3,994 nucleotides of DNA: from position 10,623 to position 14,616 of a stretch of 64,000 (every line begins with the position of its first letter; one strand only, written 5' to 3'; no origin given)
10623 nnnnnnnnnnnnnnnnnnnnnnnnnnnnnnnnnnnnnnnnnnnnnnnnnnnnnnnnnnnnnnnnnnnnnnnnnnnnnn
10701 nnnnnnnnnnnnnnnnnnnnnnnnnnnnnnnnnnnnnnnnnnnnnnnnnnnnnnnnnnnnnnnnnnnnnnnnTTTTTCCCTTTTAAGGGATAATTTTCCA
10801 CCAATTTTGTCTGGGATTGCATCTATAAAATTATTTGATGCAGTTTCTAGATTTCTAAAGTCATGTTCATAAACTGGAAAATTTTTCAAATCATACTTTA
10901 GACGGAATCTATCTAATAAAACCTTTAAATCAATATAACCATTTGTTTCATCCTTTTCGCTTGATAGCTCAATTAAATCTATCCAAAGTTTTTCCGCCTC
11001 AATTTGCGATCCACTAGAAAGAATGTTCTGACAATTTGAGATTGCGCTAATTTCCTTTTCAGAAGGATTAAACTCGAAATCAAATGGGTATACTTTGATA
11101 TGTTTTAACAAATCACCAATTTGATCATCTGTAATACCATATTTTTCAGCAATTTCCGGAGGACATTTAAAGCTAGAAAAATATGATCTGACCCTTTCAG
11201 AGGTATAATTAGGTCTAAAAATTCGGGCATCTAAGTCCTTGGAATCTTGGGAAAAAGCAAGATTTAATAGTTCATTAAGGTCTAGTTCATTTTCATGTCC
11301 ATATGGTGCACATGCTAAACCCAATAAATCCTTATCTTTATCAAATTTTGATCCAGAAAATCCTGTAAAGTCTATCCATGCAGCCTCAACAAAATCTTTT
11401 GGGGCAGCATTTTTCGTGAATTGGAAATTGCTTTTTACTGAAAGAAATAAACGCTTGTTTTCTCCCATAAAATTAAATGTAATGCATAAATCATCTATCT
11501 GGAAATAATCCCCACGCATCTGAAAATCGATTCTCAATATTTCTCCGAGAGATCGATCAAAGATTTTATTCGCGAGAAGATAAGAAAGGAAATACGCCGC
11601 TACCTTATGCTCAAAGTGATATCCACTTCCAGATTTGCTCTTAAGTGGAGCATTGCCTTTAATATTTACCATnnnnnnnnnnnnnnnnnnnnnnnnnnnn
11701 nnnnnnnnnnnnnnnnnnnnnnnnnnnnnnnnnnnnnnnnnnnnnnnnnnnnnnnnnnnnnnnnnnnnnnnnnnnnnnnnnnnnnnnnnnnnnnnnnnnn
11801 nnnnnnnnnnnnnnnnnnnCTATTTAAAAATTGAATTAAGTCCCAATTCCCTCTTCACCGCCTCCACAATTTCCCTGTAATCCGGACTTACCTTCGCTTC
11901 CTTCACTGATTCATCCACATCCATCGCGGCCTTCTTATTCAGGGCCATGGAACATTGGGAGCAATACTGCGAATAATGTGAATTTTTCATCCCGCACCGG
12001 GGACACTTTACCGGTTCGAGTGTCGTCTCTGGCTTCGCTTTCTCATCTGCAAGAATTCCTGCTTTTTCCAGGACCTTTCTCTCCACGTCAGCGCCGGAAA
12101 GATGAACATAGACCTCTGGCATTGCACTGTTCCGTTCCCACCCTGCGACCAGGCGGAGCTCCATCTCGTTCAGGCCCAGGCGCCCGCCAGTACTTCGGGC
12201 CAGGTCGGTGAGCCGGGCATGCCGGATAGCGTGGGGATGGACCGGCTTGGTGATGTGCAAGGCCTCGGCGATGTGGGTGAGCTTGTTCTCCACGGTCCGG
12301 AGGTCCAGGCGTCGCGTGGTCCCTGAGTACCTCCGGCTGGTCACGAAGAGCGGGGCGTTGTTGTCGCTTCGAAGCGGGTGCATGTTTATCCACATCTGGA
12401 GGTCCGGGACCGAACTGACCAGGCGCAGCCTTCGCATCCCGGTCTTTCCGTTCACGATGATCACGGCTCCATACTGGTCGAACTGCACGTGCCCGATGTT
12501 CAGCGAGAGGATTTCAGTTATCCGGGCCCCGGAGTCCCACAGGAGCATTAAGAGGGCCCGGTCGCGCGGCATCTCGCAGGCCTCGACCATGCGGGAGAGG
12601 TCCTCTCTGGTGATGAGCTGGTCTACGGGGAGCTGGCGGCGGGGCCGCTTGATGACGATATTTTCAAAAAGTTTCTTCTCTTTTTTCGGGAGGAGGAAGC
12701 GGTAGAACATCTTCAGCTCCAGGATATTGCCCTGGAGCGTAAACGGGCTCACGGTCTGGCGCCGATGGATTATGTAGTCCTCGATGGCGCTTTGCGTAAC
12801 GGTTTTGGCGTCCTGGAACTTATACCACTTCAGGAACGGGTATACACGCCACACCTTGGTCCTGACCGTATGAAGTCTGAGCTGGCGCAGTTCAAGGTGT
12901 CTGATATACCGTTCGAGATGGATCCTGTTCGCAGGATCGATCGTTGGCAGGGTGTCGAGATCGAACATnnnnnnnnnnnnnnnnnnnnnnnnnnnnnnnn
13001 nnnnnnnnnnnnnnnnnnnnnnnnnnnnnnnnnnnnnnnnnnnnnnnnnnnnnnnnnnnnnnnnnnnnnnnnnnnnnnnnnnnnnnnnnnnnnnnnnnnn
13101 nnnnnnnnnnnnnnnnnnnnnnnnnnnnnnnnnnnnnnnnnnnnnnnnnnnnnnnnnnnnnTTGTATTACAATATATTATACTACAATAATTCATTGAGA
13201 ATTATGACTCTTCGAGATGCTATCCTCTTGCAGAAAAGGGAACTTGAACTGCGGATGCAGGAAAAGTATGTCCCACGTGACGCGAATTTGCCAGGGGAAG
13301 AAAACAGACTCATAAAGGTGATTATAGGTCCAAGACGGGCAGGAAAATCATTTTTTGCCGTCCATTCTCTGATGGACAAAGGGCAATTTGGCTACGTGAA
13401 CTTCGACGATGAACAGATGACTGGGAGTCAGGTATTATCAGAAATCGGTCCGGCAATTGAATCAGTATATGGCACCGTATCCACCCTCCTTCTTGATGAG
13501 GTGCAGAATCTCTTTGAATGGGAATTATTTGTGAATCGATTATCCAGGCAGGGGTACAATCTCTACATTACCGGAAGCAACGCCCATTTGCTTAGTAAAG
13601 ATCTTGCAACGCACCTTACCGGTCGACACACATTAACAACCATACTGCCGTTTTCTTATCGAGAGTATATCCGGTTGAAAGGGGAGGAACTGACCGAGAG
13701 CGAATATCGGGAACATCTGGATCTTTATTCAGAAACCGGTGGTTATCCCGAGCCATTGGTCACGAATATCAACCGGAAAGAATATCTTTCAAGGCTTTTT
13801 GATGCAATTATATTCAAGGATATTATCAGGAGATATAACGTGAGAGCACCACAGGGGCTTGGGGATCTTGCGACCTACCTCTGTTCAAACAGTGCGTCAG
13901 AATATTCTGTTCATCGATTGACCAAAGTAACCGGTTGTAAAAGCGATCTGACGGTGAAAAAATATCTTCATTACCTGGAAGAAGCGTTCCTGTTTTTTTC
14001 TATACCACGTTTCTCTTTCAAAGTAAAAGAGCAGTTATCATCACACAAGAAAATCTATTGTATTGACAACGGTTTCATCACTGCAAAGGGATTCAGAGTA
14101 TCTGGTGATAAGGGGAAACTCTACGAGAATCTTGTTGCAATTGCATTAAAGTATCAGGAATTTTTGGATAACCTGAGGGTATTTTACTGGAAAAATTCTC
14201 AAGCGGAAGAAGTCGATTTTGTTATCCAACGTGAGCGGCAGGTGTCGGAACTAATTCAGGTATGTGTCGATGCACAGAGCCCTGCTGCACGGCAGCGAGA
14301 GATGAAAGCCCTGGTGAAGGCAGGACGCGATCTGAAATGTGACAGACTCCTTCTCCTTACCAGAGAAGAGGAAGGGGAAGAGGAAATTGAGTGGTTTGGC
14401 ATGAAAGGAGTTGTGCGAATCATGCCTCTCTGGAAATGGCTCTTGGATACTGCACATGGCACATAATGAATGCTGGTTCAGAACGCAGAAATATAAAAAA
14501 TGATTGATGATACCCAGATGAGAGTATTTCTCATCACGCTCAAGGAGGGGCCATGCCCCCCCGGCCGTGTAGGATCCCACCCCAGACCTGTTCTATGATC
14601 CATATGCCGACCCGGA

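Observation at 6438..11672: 1744-aa STAND/NACHT-like NTPase with an uncharacterised N-terminal domain in an archaeal mobile-element cargo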

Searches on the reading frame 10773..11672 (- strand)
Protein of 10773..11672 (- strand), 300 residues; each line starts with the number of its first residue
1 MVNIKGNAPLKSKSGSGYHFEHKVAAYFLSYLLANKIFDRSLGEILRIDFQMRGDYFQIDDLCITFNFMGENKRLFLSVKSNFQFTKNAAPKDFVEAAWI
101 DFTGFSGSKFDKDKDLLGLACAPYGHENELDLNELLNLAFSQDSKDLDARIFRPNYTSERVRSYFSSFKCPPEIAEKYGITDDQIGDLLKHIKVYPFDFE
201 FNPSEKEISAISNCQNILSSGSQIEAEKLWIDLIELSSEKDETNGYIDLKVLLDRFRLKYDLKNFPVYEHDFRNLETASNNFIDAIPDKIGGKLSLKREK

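Call 24: search_protein_families(library=pfam, alignment_id=A2, max_evalue=5)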
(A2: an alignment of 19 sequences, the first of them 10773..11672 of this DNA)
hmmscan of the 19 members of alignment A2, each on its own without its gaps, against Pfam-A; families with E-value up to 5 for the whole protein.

A. member 1, window:10773-11672:- (300 aa): 1 family
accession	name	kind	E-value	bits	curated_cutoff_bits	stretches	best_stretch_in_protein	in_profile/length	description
PF21698.3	Spo16_C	-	0.047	13.8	27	1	174-190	15-31/43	Spo16 protein, C-terminal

B. families by the number of members that match (of 19 scanned): 10 families
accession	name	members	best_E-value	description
PF16647.10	GCSF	1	0.0041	Granulocyte colony-stimulating factor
PF12579.13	DUF3755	1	0.033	Protein of unknown function (DUF3755)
PF21698.3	Spo16_C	1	0.047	Spo16 protein, C-terminal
PF15056.11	NRN1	1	0.058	Neuritin protein family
PF08334.16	T2SSG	1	0.081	Type II secretion system (T2SS), protein G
PF08926.16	DUF1908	1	0.11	Domain of unknown function (DUF1908)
PF24706.1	DUF7669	1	0.17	Domain of unknown function (DUF7669)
PF11620.14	GABP-alpha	1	0.19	GA-binding protein alpha chain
PF23351.1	BBS2_CtH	1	0.19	BBS2 C-terminal helix bundle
PF25100.1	DUF7809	1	0.19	Domain of unknown function (DUF7809)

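Call 26: search_solved_structures(query=A2, max_evalue=10, show_alignments=2)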
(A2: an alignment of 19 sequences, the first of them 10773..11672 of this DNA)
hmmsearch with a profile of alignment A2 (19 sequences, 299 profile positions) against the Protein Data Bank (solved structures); distinct sequences matched with E-value up to 10: 0.

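Call 29: predict_structure(alignment_id=A2)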
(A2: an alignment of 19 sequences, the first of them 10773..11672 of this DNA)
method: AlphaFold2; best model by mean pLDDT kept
length: 300 residues; sequences in the alignment: 19
mean_pLDDT: 87.0   pTM: 0.81
mean pLDDT of the five models: 87.0, 87.1, 87.0, 86.7, 86.1
residues with pLDDT >= 90: 204; 70-90: 58; 50-70: 20; < 50: 18
segments of 3 or more residues with pLDDT < 50: 1-17
pLDDT, mean of each block of 10 residues (from residue 1): 37 52 96 94 95 78 95 95 90 96 91 96 92 97 95 93 97 95 97 94 91 95 96 93 86 90 74 75 71 65
secondary structure, 60 per line:
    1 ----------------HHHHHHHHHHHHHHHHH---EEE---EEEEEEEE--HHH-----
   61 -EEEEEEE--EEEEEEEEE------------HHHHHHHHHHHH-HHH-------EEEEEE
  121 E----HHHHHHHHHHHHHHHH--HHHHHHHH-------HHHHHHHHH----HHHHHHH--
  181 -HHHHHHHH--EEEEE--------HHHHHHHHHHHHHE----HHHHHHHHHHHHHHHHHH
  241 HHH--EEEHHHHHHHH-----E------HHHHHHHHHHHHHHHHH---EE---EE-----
elements in order: H17-33 E37-39 E43-50 E62-68 E71-79 H92-103 E115-121 H126-141 H144-151 H159-167 H172-178 H182-189 E192-196 H205-217 H223-243 E246-248 H249-256 H269-285

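Call 32: fold_search(model_id=the predicted structure, library=pdb)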
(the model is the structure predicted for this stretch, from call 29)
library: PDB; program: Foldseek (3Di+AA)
matches with E <= 10: 244; with E <= 0.001: 19
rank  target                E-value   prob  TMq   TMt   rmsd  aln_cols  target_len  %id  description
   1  6wan_F                1.6e-06  1.00  0.43  0.33   6.6       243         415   12  Structure of Acinetobacter baumannii Cap4 SAVED/CARF-domain containing receptor with the cyclic trinucleotide 3'3'3'-c (released 2020-06-17)
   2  6wam_F                5.7e-06  1.00  0.44  0.33   6.3       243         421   12  Structure of Acinetobacter baumannii Cap4 SAVED/CARF-domain containing receptor (released 2020-06-17)
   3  6vm6_F                6.0e-06  1.00  0.47  0.34   6.1       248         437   11  Structure of Acinetobacter baumannii Cap4 SAVED/CARF-domain containing receptor with the cyclic trinucleotide 2'3'3'-c (released 2020-06-17)
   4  6wam_A                6.0e-06  1.00  0.45  0.33   6.1       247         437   12  Structure of Acinetobacter baumannii Cap4 SAVED/CARF-domain containing receptor (released 2020-06-17)
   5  6wam_B                6.4e-06  1.00  0.46  0.33   6.1       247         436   12  Structure of Acinetobacter baumannii Cap4 SAVED/CARF-domain containing receptor (released 2020-06-17)
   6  6wan_D                8.0e-06  1.00  0.46  0.33   6.3       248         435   12  Structure of Acinetobacter baumannii Cap4 SAVED/CARF-domain containing receptor with the cyclic trinucleotide 3'3'3'-c (released 2020-06-17)
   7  6vm6_A                1.0e-05  1.00  0.46  0.33   6.2       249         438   12  Structure of Acinetobacter baumannii Cap4 SAVED/CARF-domain containing receptor with the cyclic trinucleotide 2'3'3'-c (released 2020-06-17)
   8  6wam_E                1.1e-05  1.00  0.46  0.34   6.2       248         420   12  Structure of Acinetobacter baumannii Cap4 SAVED/CARF-domain containing receptor (released 2020-06-17)
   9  6vm6_E                1.1e-05  1.00  0.46  0.33   6.3       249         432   12  Structure of Acinetobacter baumannii Cap4 SAVED/CARF-domain containing receptor with the cyclic trinucleotide 2'3'3'-c (released 2020-06-17)
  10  6vm5                  1.2e-05  1.00  0.42  0.31   6.5       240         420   13  Structure of Moraxella osloensis Cap4 SAVED/CARF-domain containing receptor (released 2020-06-17)
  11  6vm6_C                1.8e-05  1.00  0.46  0.33   6.1       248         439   11  Structure of Acinetobacter baumannii Cap4 SAVED/CARF-domain containing receptor with the cyclic trinucleotide 2'3'3'-c (released 2020-06-17)
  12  8dgc_A                1.8e-05  1.00  0.48  0.09   5.8       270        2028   10  Avs3 bound to phage PhiV-1 terminase (released 2022-08-03)
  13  8zue_A                3.2e-05  1.00  0.37  0.23  12.2       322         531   12  cryo-electron microscopy (cryo-EM) structure of the Hachiman defense system from Escherichia coli (released 2025-03-26)
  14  6vm6_B                3.8e-05  1.00  0.44  0.32   6.6       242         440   12  Structure of Acinetobacter baumannii Cap4 SAVED/CARF-domain containing receptor with the cyclic trinucleotide 2'3'3'-c (released 2020-06-17)
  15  9hr5_A                6.0e-05  1.00  0.48  0.39  11.1       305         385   10  Salmonella enterica Lamassu LmuA nuclease tetramer bound to DNA duplex (released 2025-10-01)
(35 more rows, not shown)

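Call 60: search_protein_representatives(alignment_id=A2)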
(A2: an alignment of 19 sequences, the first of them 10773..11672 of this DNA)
Query: 19 sequences, 299 profile positions. Proteins with E-value up to 0.001 (for the whole library): 3309; up to 1e-10: 2271; up to 1e-30: 856. The best 150 are listed.
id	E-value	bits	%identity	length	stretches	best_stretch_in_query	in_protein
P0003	1.6e-118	411.7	-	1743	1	2-299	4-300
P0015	3.6e-116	404.0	-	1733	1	1-297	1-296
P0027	1.2e-115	402.3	-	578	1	1-299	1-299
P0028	2.3e-111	388.2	-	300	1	1-298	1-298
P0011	3.4e-109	381.1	-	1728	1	1-298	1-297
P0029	1.1e-105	369.5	-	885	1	1-297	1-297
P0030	1.5e-102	359.2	-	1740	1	1-298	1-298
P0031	4.2e-101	354.5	-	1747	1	1-298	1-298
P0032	7.5e-99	347.1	-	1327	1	2-298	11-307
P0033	1.2e-98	346.4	-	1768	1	2-298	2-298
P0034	6.4e-98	344.0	-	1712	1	1-298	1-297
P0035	7.7e-98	343.8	-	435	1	1-298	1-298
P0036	2.4e-97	342.2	-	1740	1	2-298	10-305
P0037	3.6e-97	341.6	-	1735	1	1-298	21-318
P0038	1.2e-96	339.8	-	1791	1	2-298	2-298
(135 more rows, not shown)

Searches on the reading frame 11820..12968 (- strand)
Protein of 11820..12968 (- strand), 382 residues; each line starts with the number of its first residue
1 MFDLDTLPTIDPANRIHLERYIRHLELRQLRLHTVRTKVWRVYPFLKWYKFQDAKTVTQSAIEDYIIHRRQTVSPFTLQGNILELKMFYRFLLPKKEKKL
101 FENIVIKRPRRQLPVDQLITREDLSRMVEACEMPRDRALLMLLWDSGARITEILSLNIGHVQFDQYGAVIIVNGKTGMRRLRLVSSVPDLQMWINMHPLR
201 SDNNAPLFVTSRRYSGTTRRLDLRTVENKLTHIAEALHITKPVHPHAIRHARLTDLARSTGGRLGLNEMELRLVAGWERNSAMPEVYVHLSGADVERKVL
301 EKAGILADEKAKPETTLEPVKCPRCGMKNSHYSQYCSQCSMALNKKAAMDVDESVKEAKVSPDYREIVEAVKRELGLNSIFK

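Call 5: search_protein_families(library=pfam, proteins=[window:11820-12968:-], max_evalue=0.01)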
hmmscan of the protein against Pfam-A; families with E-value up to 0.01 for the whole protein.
window:11820-12968:- (382 aa): 4 families
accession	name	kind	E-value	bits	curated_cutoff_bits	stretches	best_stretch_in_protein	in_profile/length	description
PF00589.27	Phage_integrase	-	1.4e-15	57.9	27.1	1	119-290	3-168/172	Phage integrase family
PF13495.12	Phage_int_SAM_4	-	0.0012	19.7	27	1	18-93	2-79/85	Phage integrase, N-terminal SAM-like domain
PF13240.11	Zn_Ribbon_1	-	0.0019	18.4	25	1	321-339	1-19/23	zinc-ribbon domain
PF12773.13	DZR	-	0.0097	16.5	27.3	0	317-339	22-44/45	Double zinc ribbon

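Call 6: search_protein_families(library=padloc, proteins=[window:11820-12968:-], max_evalue=0.01)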
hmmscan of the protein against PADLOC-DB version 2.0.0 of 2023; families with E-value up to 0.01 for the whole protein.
window:11820-12968:- (382 aa): 0 families

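Call 7: search_protein_families(library=ncbifam, proteins=[window:11820-12968:-], max_evalue=0.01)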
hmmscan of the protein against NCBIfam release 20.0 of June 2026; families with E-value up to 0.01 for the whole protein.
window:11820-12968:- (382 aa): 9 families
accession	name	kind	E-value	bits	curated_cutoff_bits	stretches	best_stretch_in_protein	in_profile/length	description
NF040815.2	recomb_XerA_Arch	equivalog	1.7e-27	96.7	220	1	19-258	1-228/263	site-specific tyrosine recombinase/integron integrase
TIGR02224.1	recomb_XerC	equivalog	3.2e-25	89.1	335.15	1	20-257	2-250/295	tyrosine recombinase XerC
TIGR02225.1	recomb_XerD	equivalog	5.4e-22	78.5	329.6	1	20-256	2-246/290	site-specific tyrosine recombinase XerD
NF001399.0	PRK00283.1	subfamily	1.2e-19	70.7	279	1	40-256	35-255/300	tyrosine recombinase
TIGR02249.1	integrase_gron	subfamily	3.6e-15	56.1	265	1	21-182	5-163/315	integron integrase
NF002331.0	PRK01287.1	subfamily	7.3e-13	48.2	371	1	15-255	27-283/365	site-specific tyrosine recombinase XerC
NF003462.0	PRK05084.1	equivalog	2.6e-11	42.9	267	1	133-260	194-320/360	tyrosine recombinase XerS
NF011946.0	PRK15417.1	equivalog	4.5e-11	42.5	435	1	29-181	28-177/337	integron integrase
NF007371.0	PRK09871.1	subfamily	0.0029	17.1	222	1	134-260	26-151/198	tyrosine-type DNA invertase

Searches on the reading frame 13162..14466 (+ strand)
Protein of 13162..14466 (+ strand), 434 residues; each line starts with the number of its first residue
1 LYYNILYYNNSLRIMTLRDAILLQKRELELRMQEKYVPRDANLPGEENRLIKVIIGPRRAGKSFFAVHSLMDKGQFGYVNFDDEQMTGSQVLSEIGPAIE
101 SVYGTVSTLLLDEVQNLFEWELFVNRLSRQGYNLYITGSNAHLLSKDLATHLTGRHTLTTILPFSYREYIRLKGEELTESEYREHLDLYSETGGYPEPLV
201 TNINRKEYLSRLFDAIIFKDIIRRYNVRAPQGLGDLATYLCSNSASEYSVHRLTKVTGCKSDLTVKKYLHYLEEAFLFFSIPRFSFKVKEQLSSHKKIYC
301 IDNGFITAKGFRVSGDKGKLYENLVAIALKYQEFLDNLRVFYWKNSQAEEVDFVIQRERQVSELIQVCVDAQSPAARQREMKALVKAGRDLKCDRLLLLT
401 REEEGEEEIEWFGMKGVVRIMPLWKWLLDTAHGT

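Call 5: search_protein_families(library=pfam, proteins=[window:13162-14466:+], max_evalue=0.01)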
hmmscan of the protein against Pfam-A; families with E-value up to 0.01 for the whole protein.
window:13162-14466:+ (434 aa): 3 families
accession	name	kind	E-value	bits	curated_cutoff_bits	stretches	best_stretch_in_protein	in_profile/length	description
PF13173.12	AAA_14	-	1.1e-26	93.8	27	1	49-169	2-128/129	AAA domain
PF13635.12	DUF4143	-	4.5e-22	78.9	28.1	1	219-362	2-152/160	Domain of unknown function (DUF4143)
PF01637.24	ATPase_2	-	0.0038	17.5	33.2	0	122-200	138-223/225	ATPase domain predominantly from Archaea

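Call 6: search_protein_families(library=padloc, proteins=[window:13162-14466:+], max_evalue=0.01)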
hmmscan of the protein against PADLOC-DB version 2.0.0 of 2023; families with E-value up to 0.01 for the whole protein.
window:13162-14466:+ (434 aa): 7 families
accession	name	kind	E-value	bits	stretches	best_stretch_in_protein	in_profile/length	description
PDLC04787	PDC-S01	-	1.6e-99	331.6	1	30-429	4-408/412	-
PDLC04789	PDC-S01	-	2.5e-46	156.4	1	51-362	19-334/375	-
PDLC04790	PDC-S01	-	1.1e-33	114.6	1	51-388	29-386/422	-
PDLC04791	PDC-S01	-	4e-30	102.8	1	46-363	16-346/395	-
PDLC04786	PDC-S01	-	1.8e-12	44.8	2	313-371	334-386/439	-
PDLC04792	PDC-S01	-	3.3e-07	27.3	1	316-370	335-383/452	-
PDLC04788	PDC-S01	-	6e-05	20.1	1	111-361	90-375/448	-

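Call 7: search_protein_families(library=ncbifam, proteins=[window:13162-14466:+], max_evalue=0.01)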
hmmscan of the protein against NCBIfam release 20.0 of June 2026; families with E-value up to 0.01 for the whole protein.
window:13162-14466:+ (434 aa): 0 families
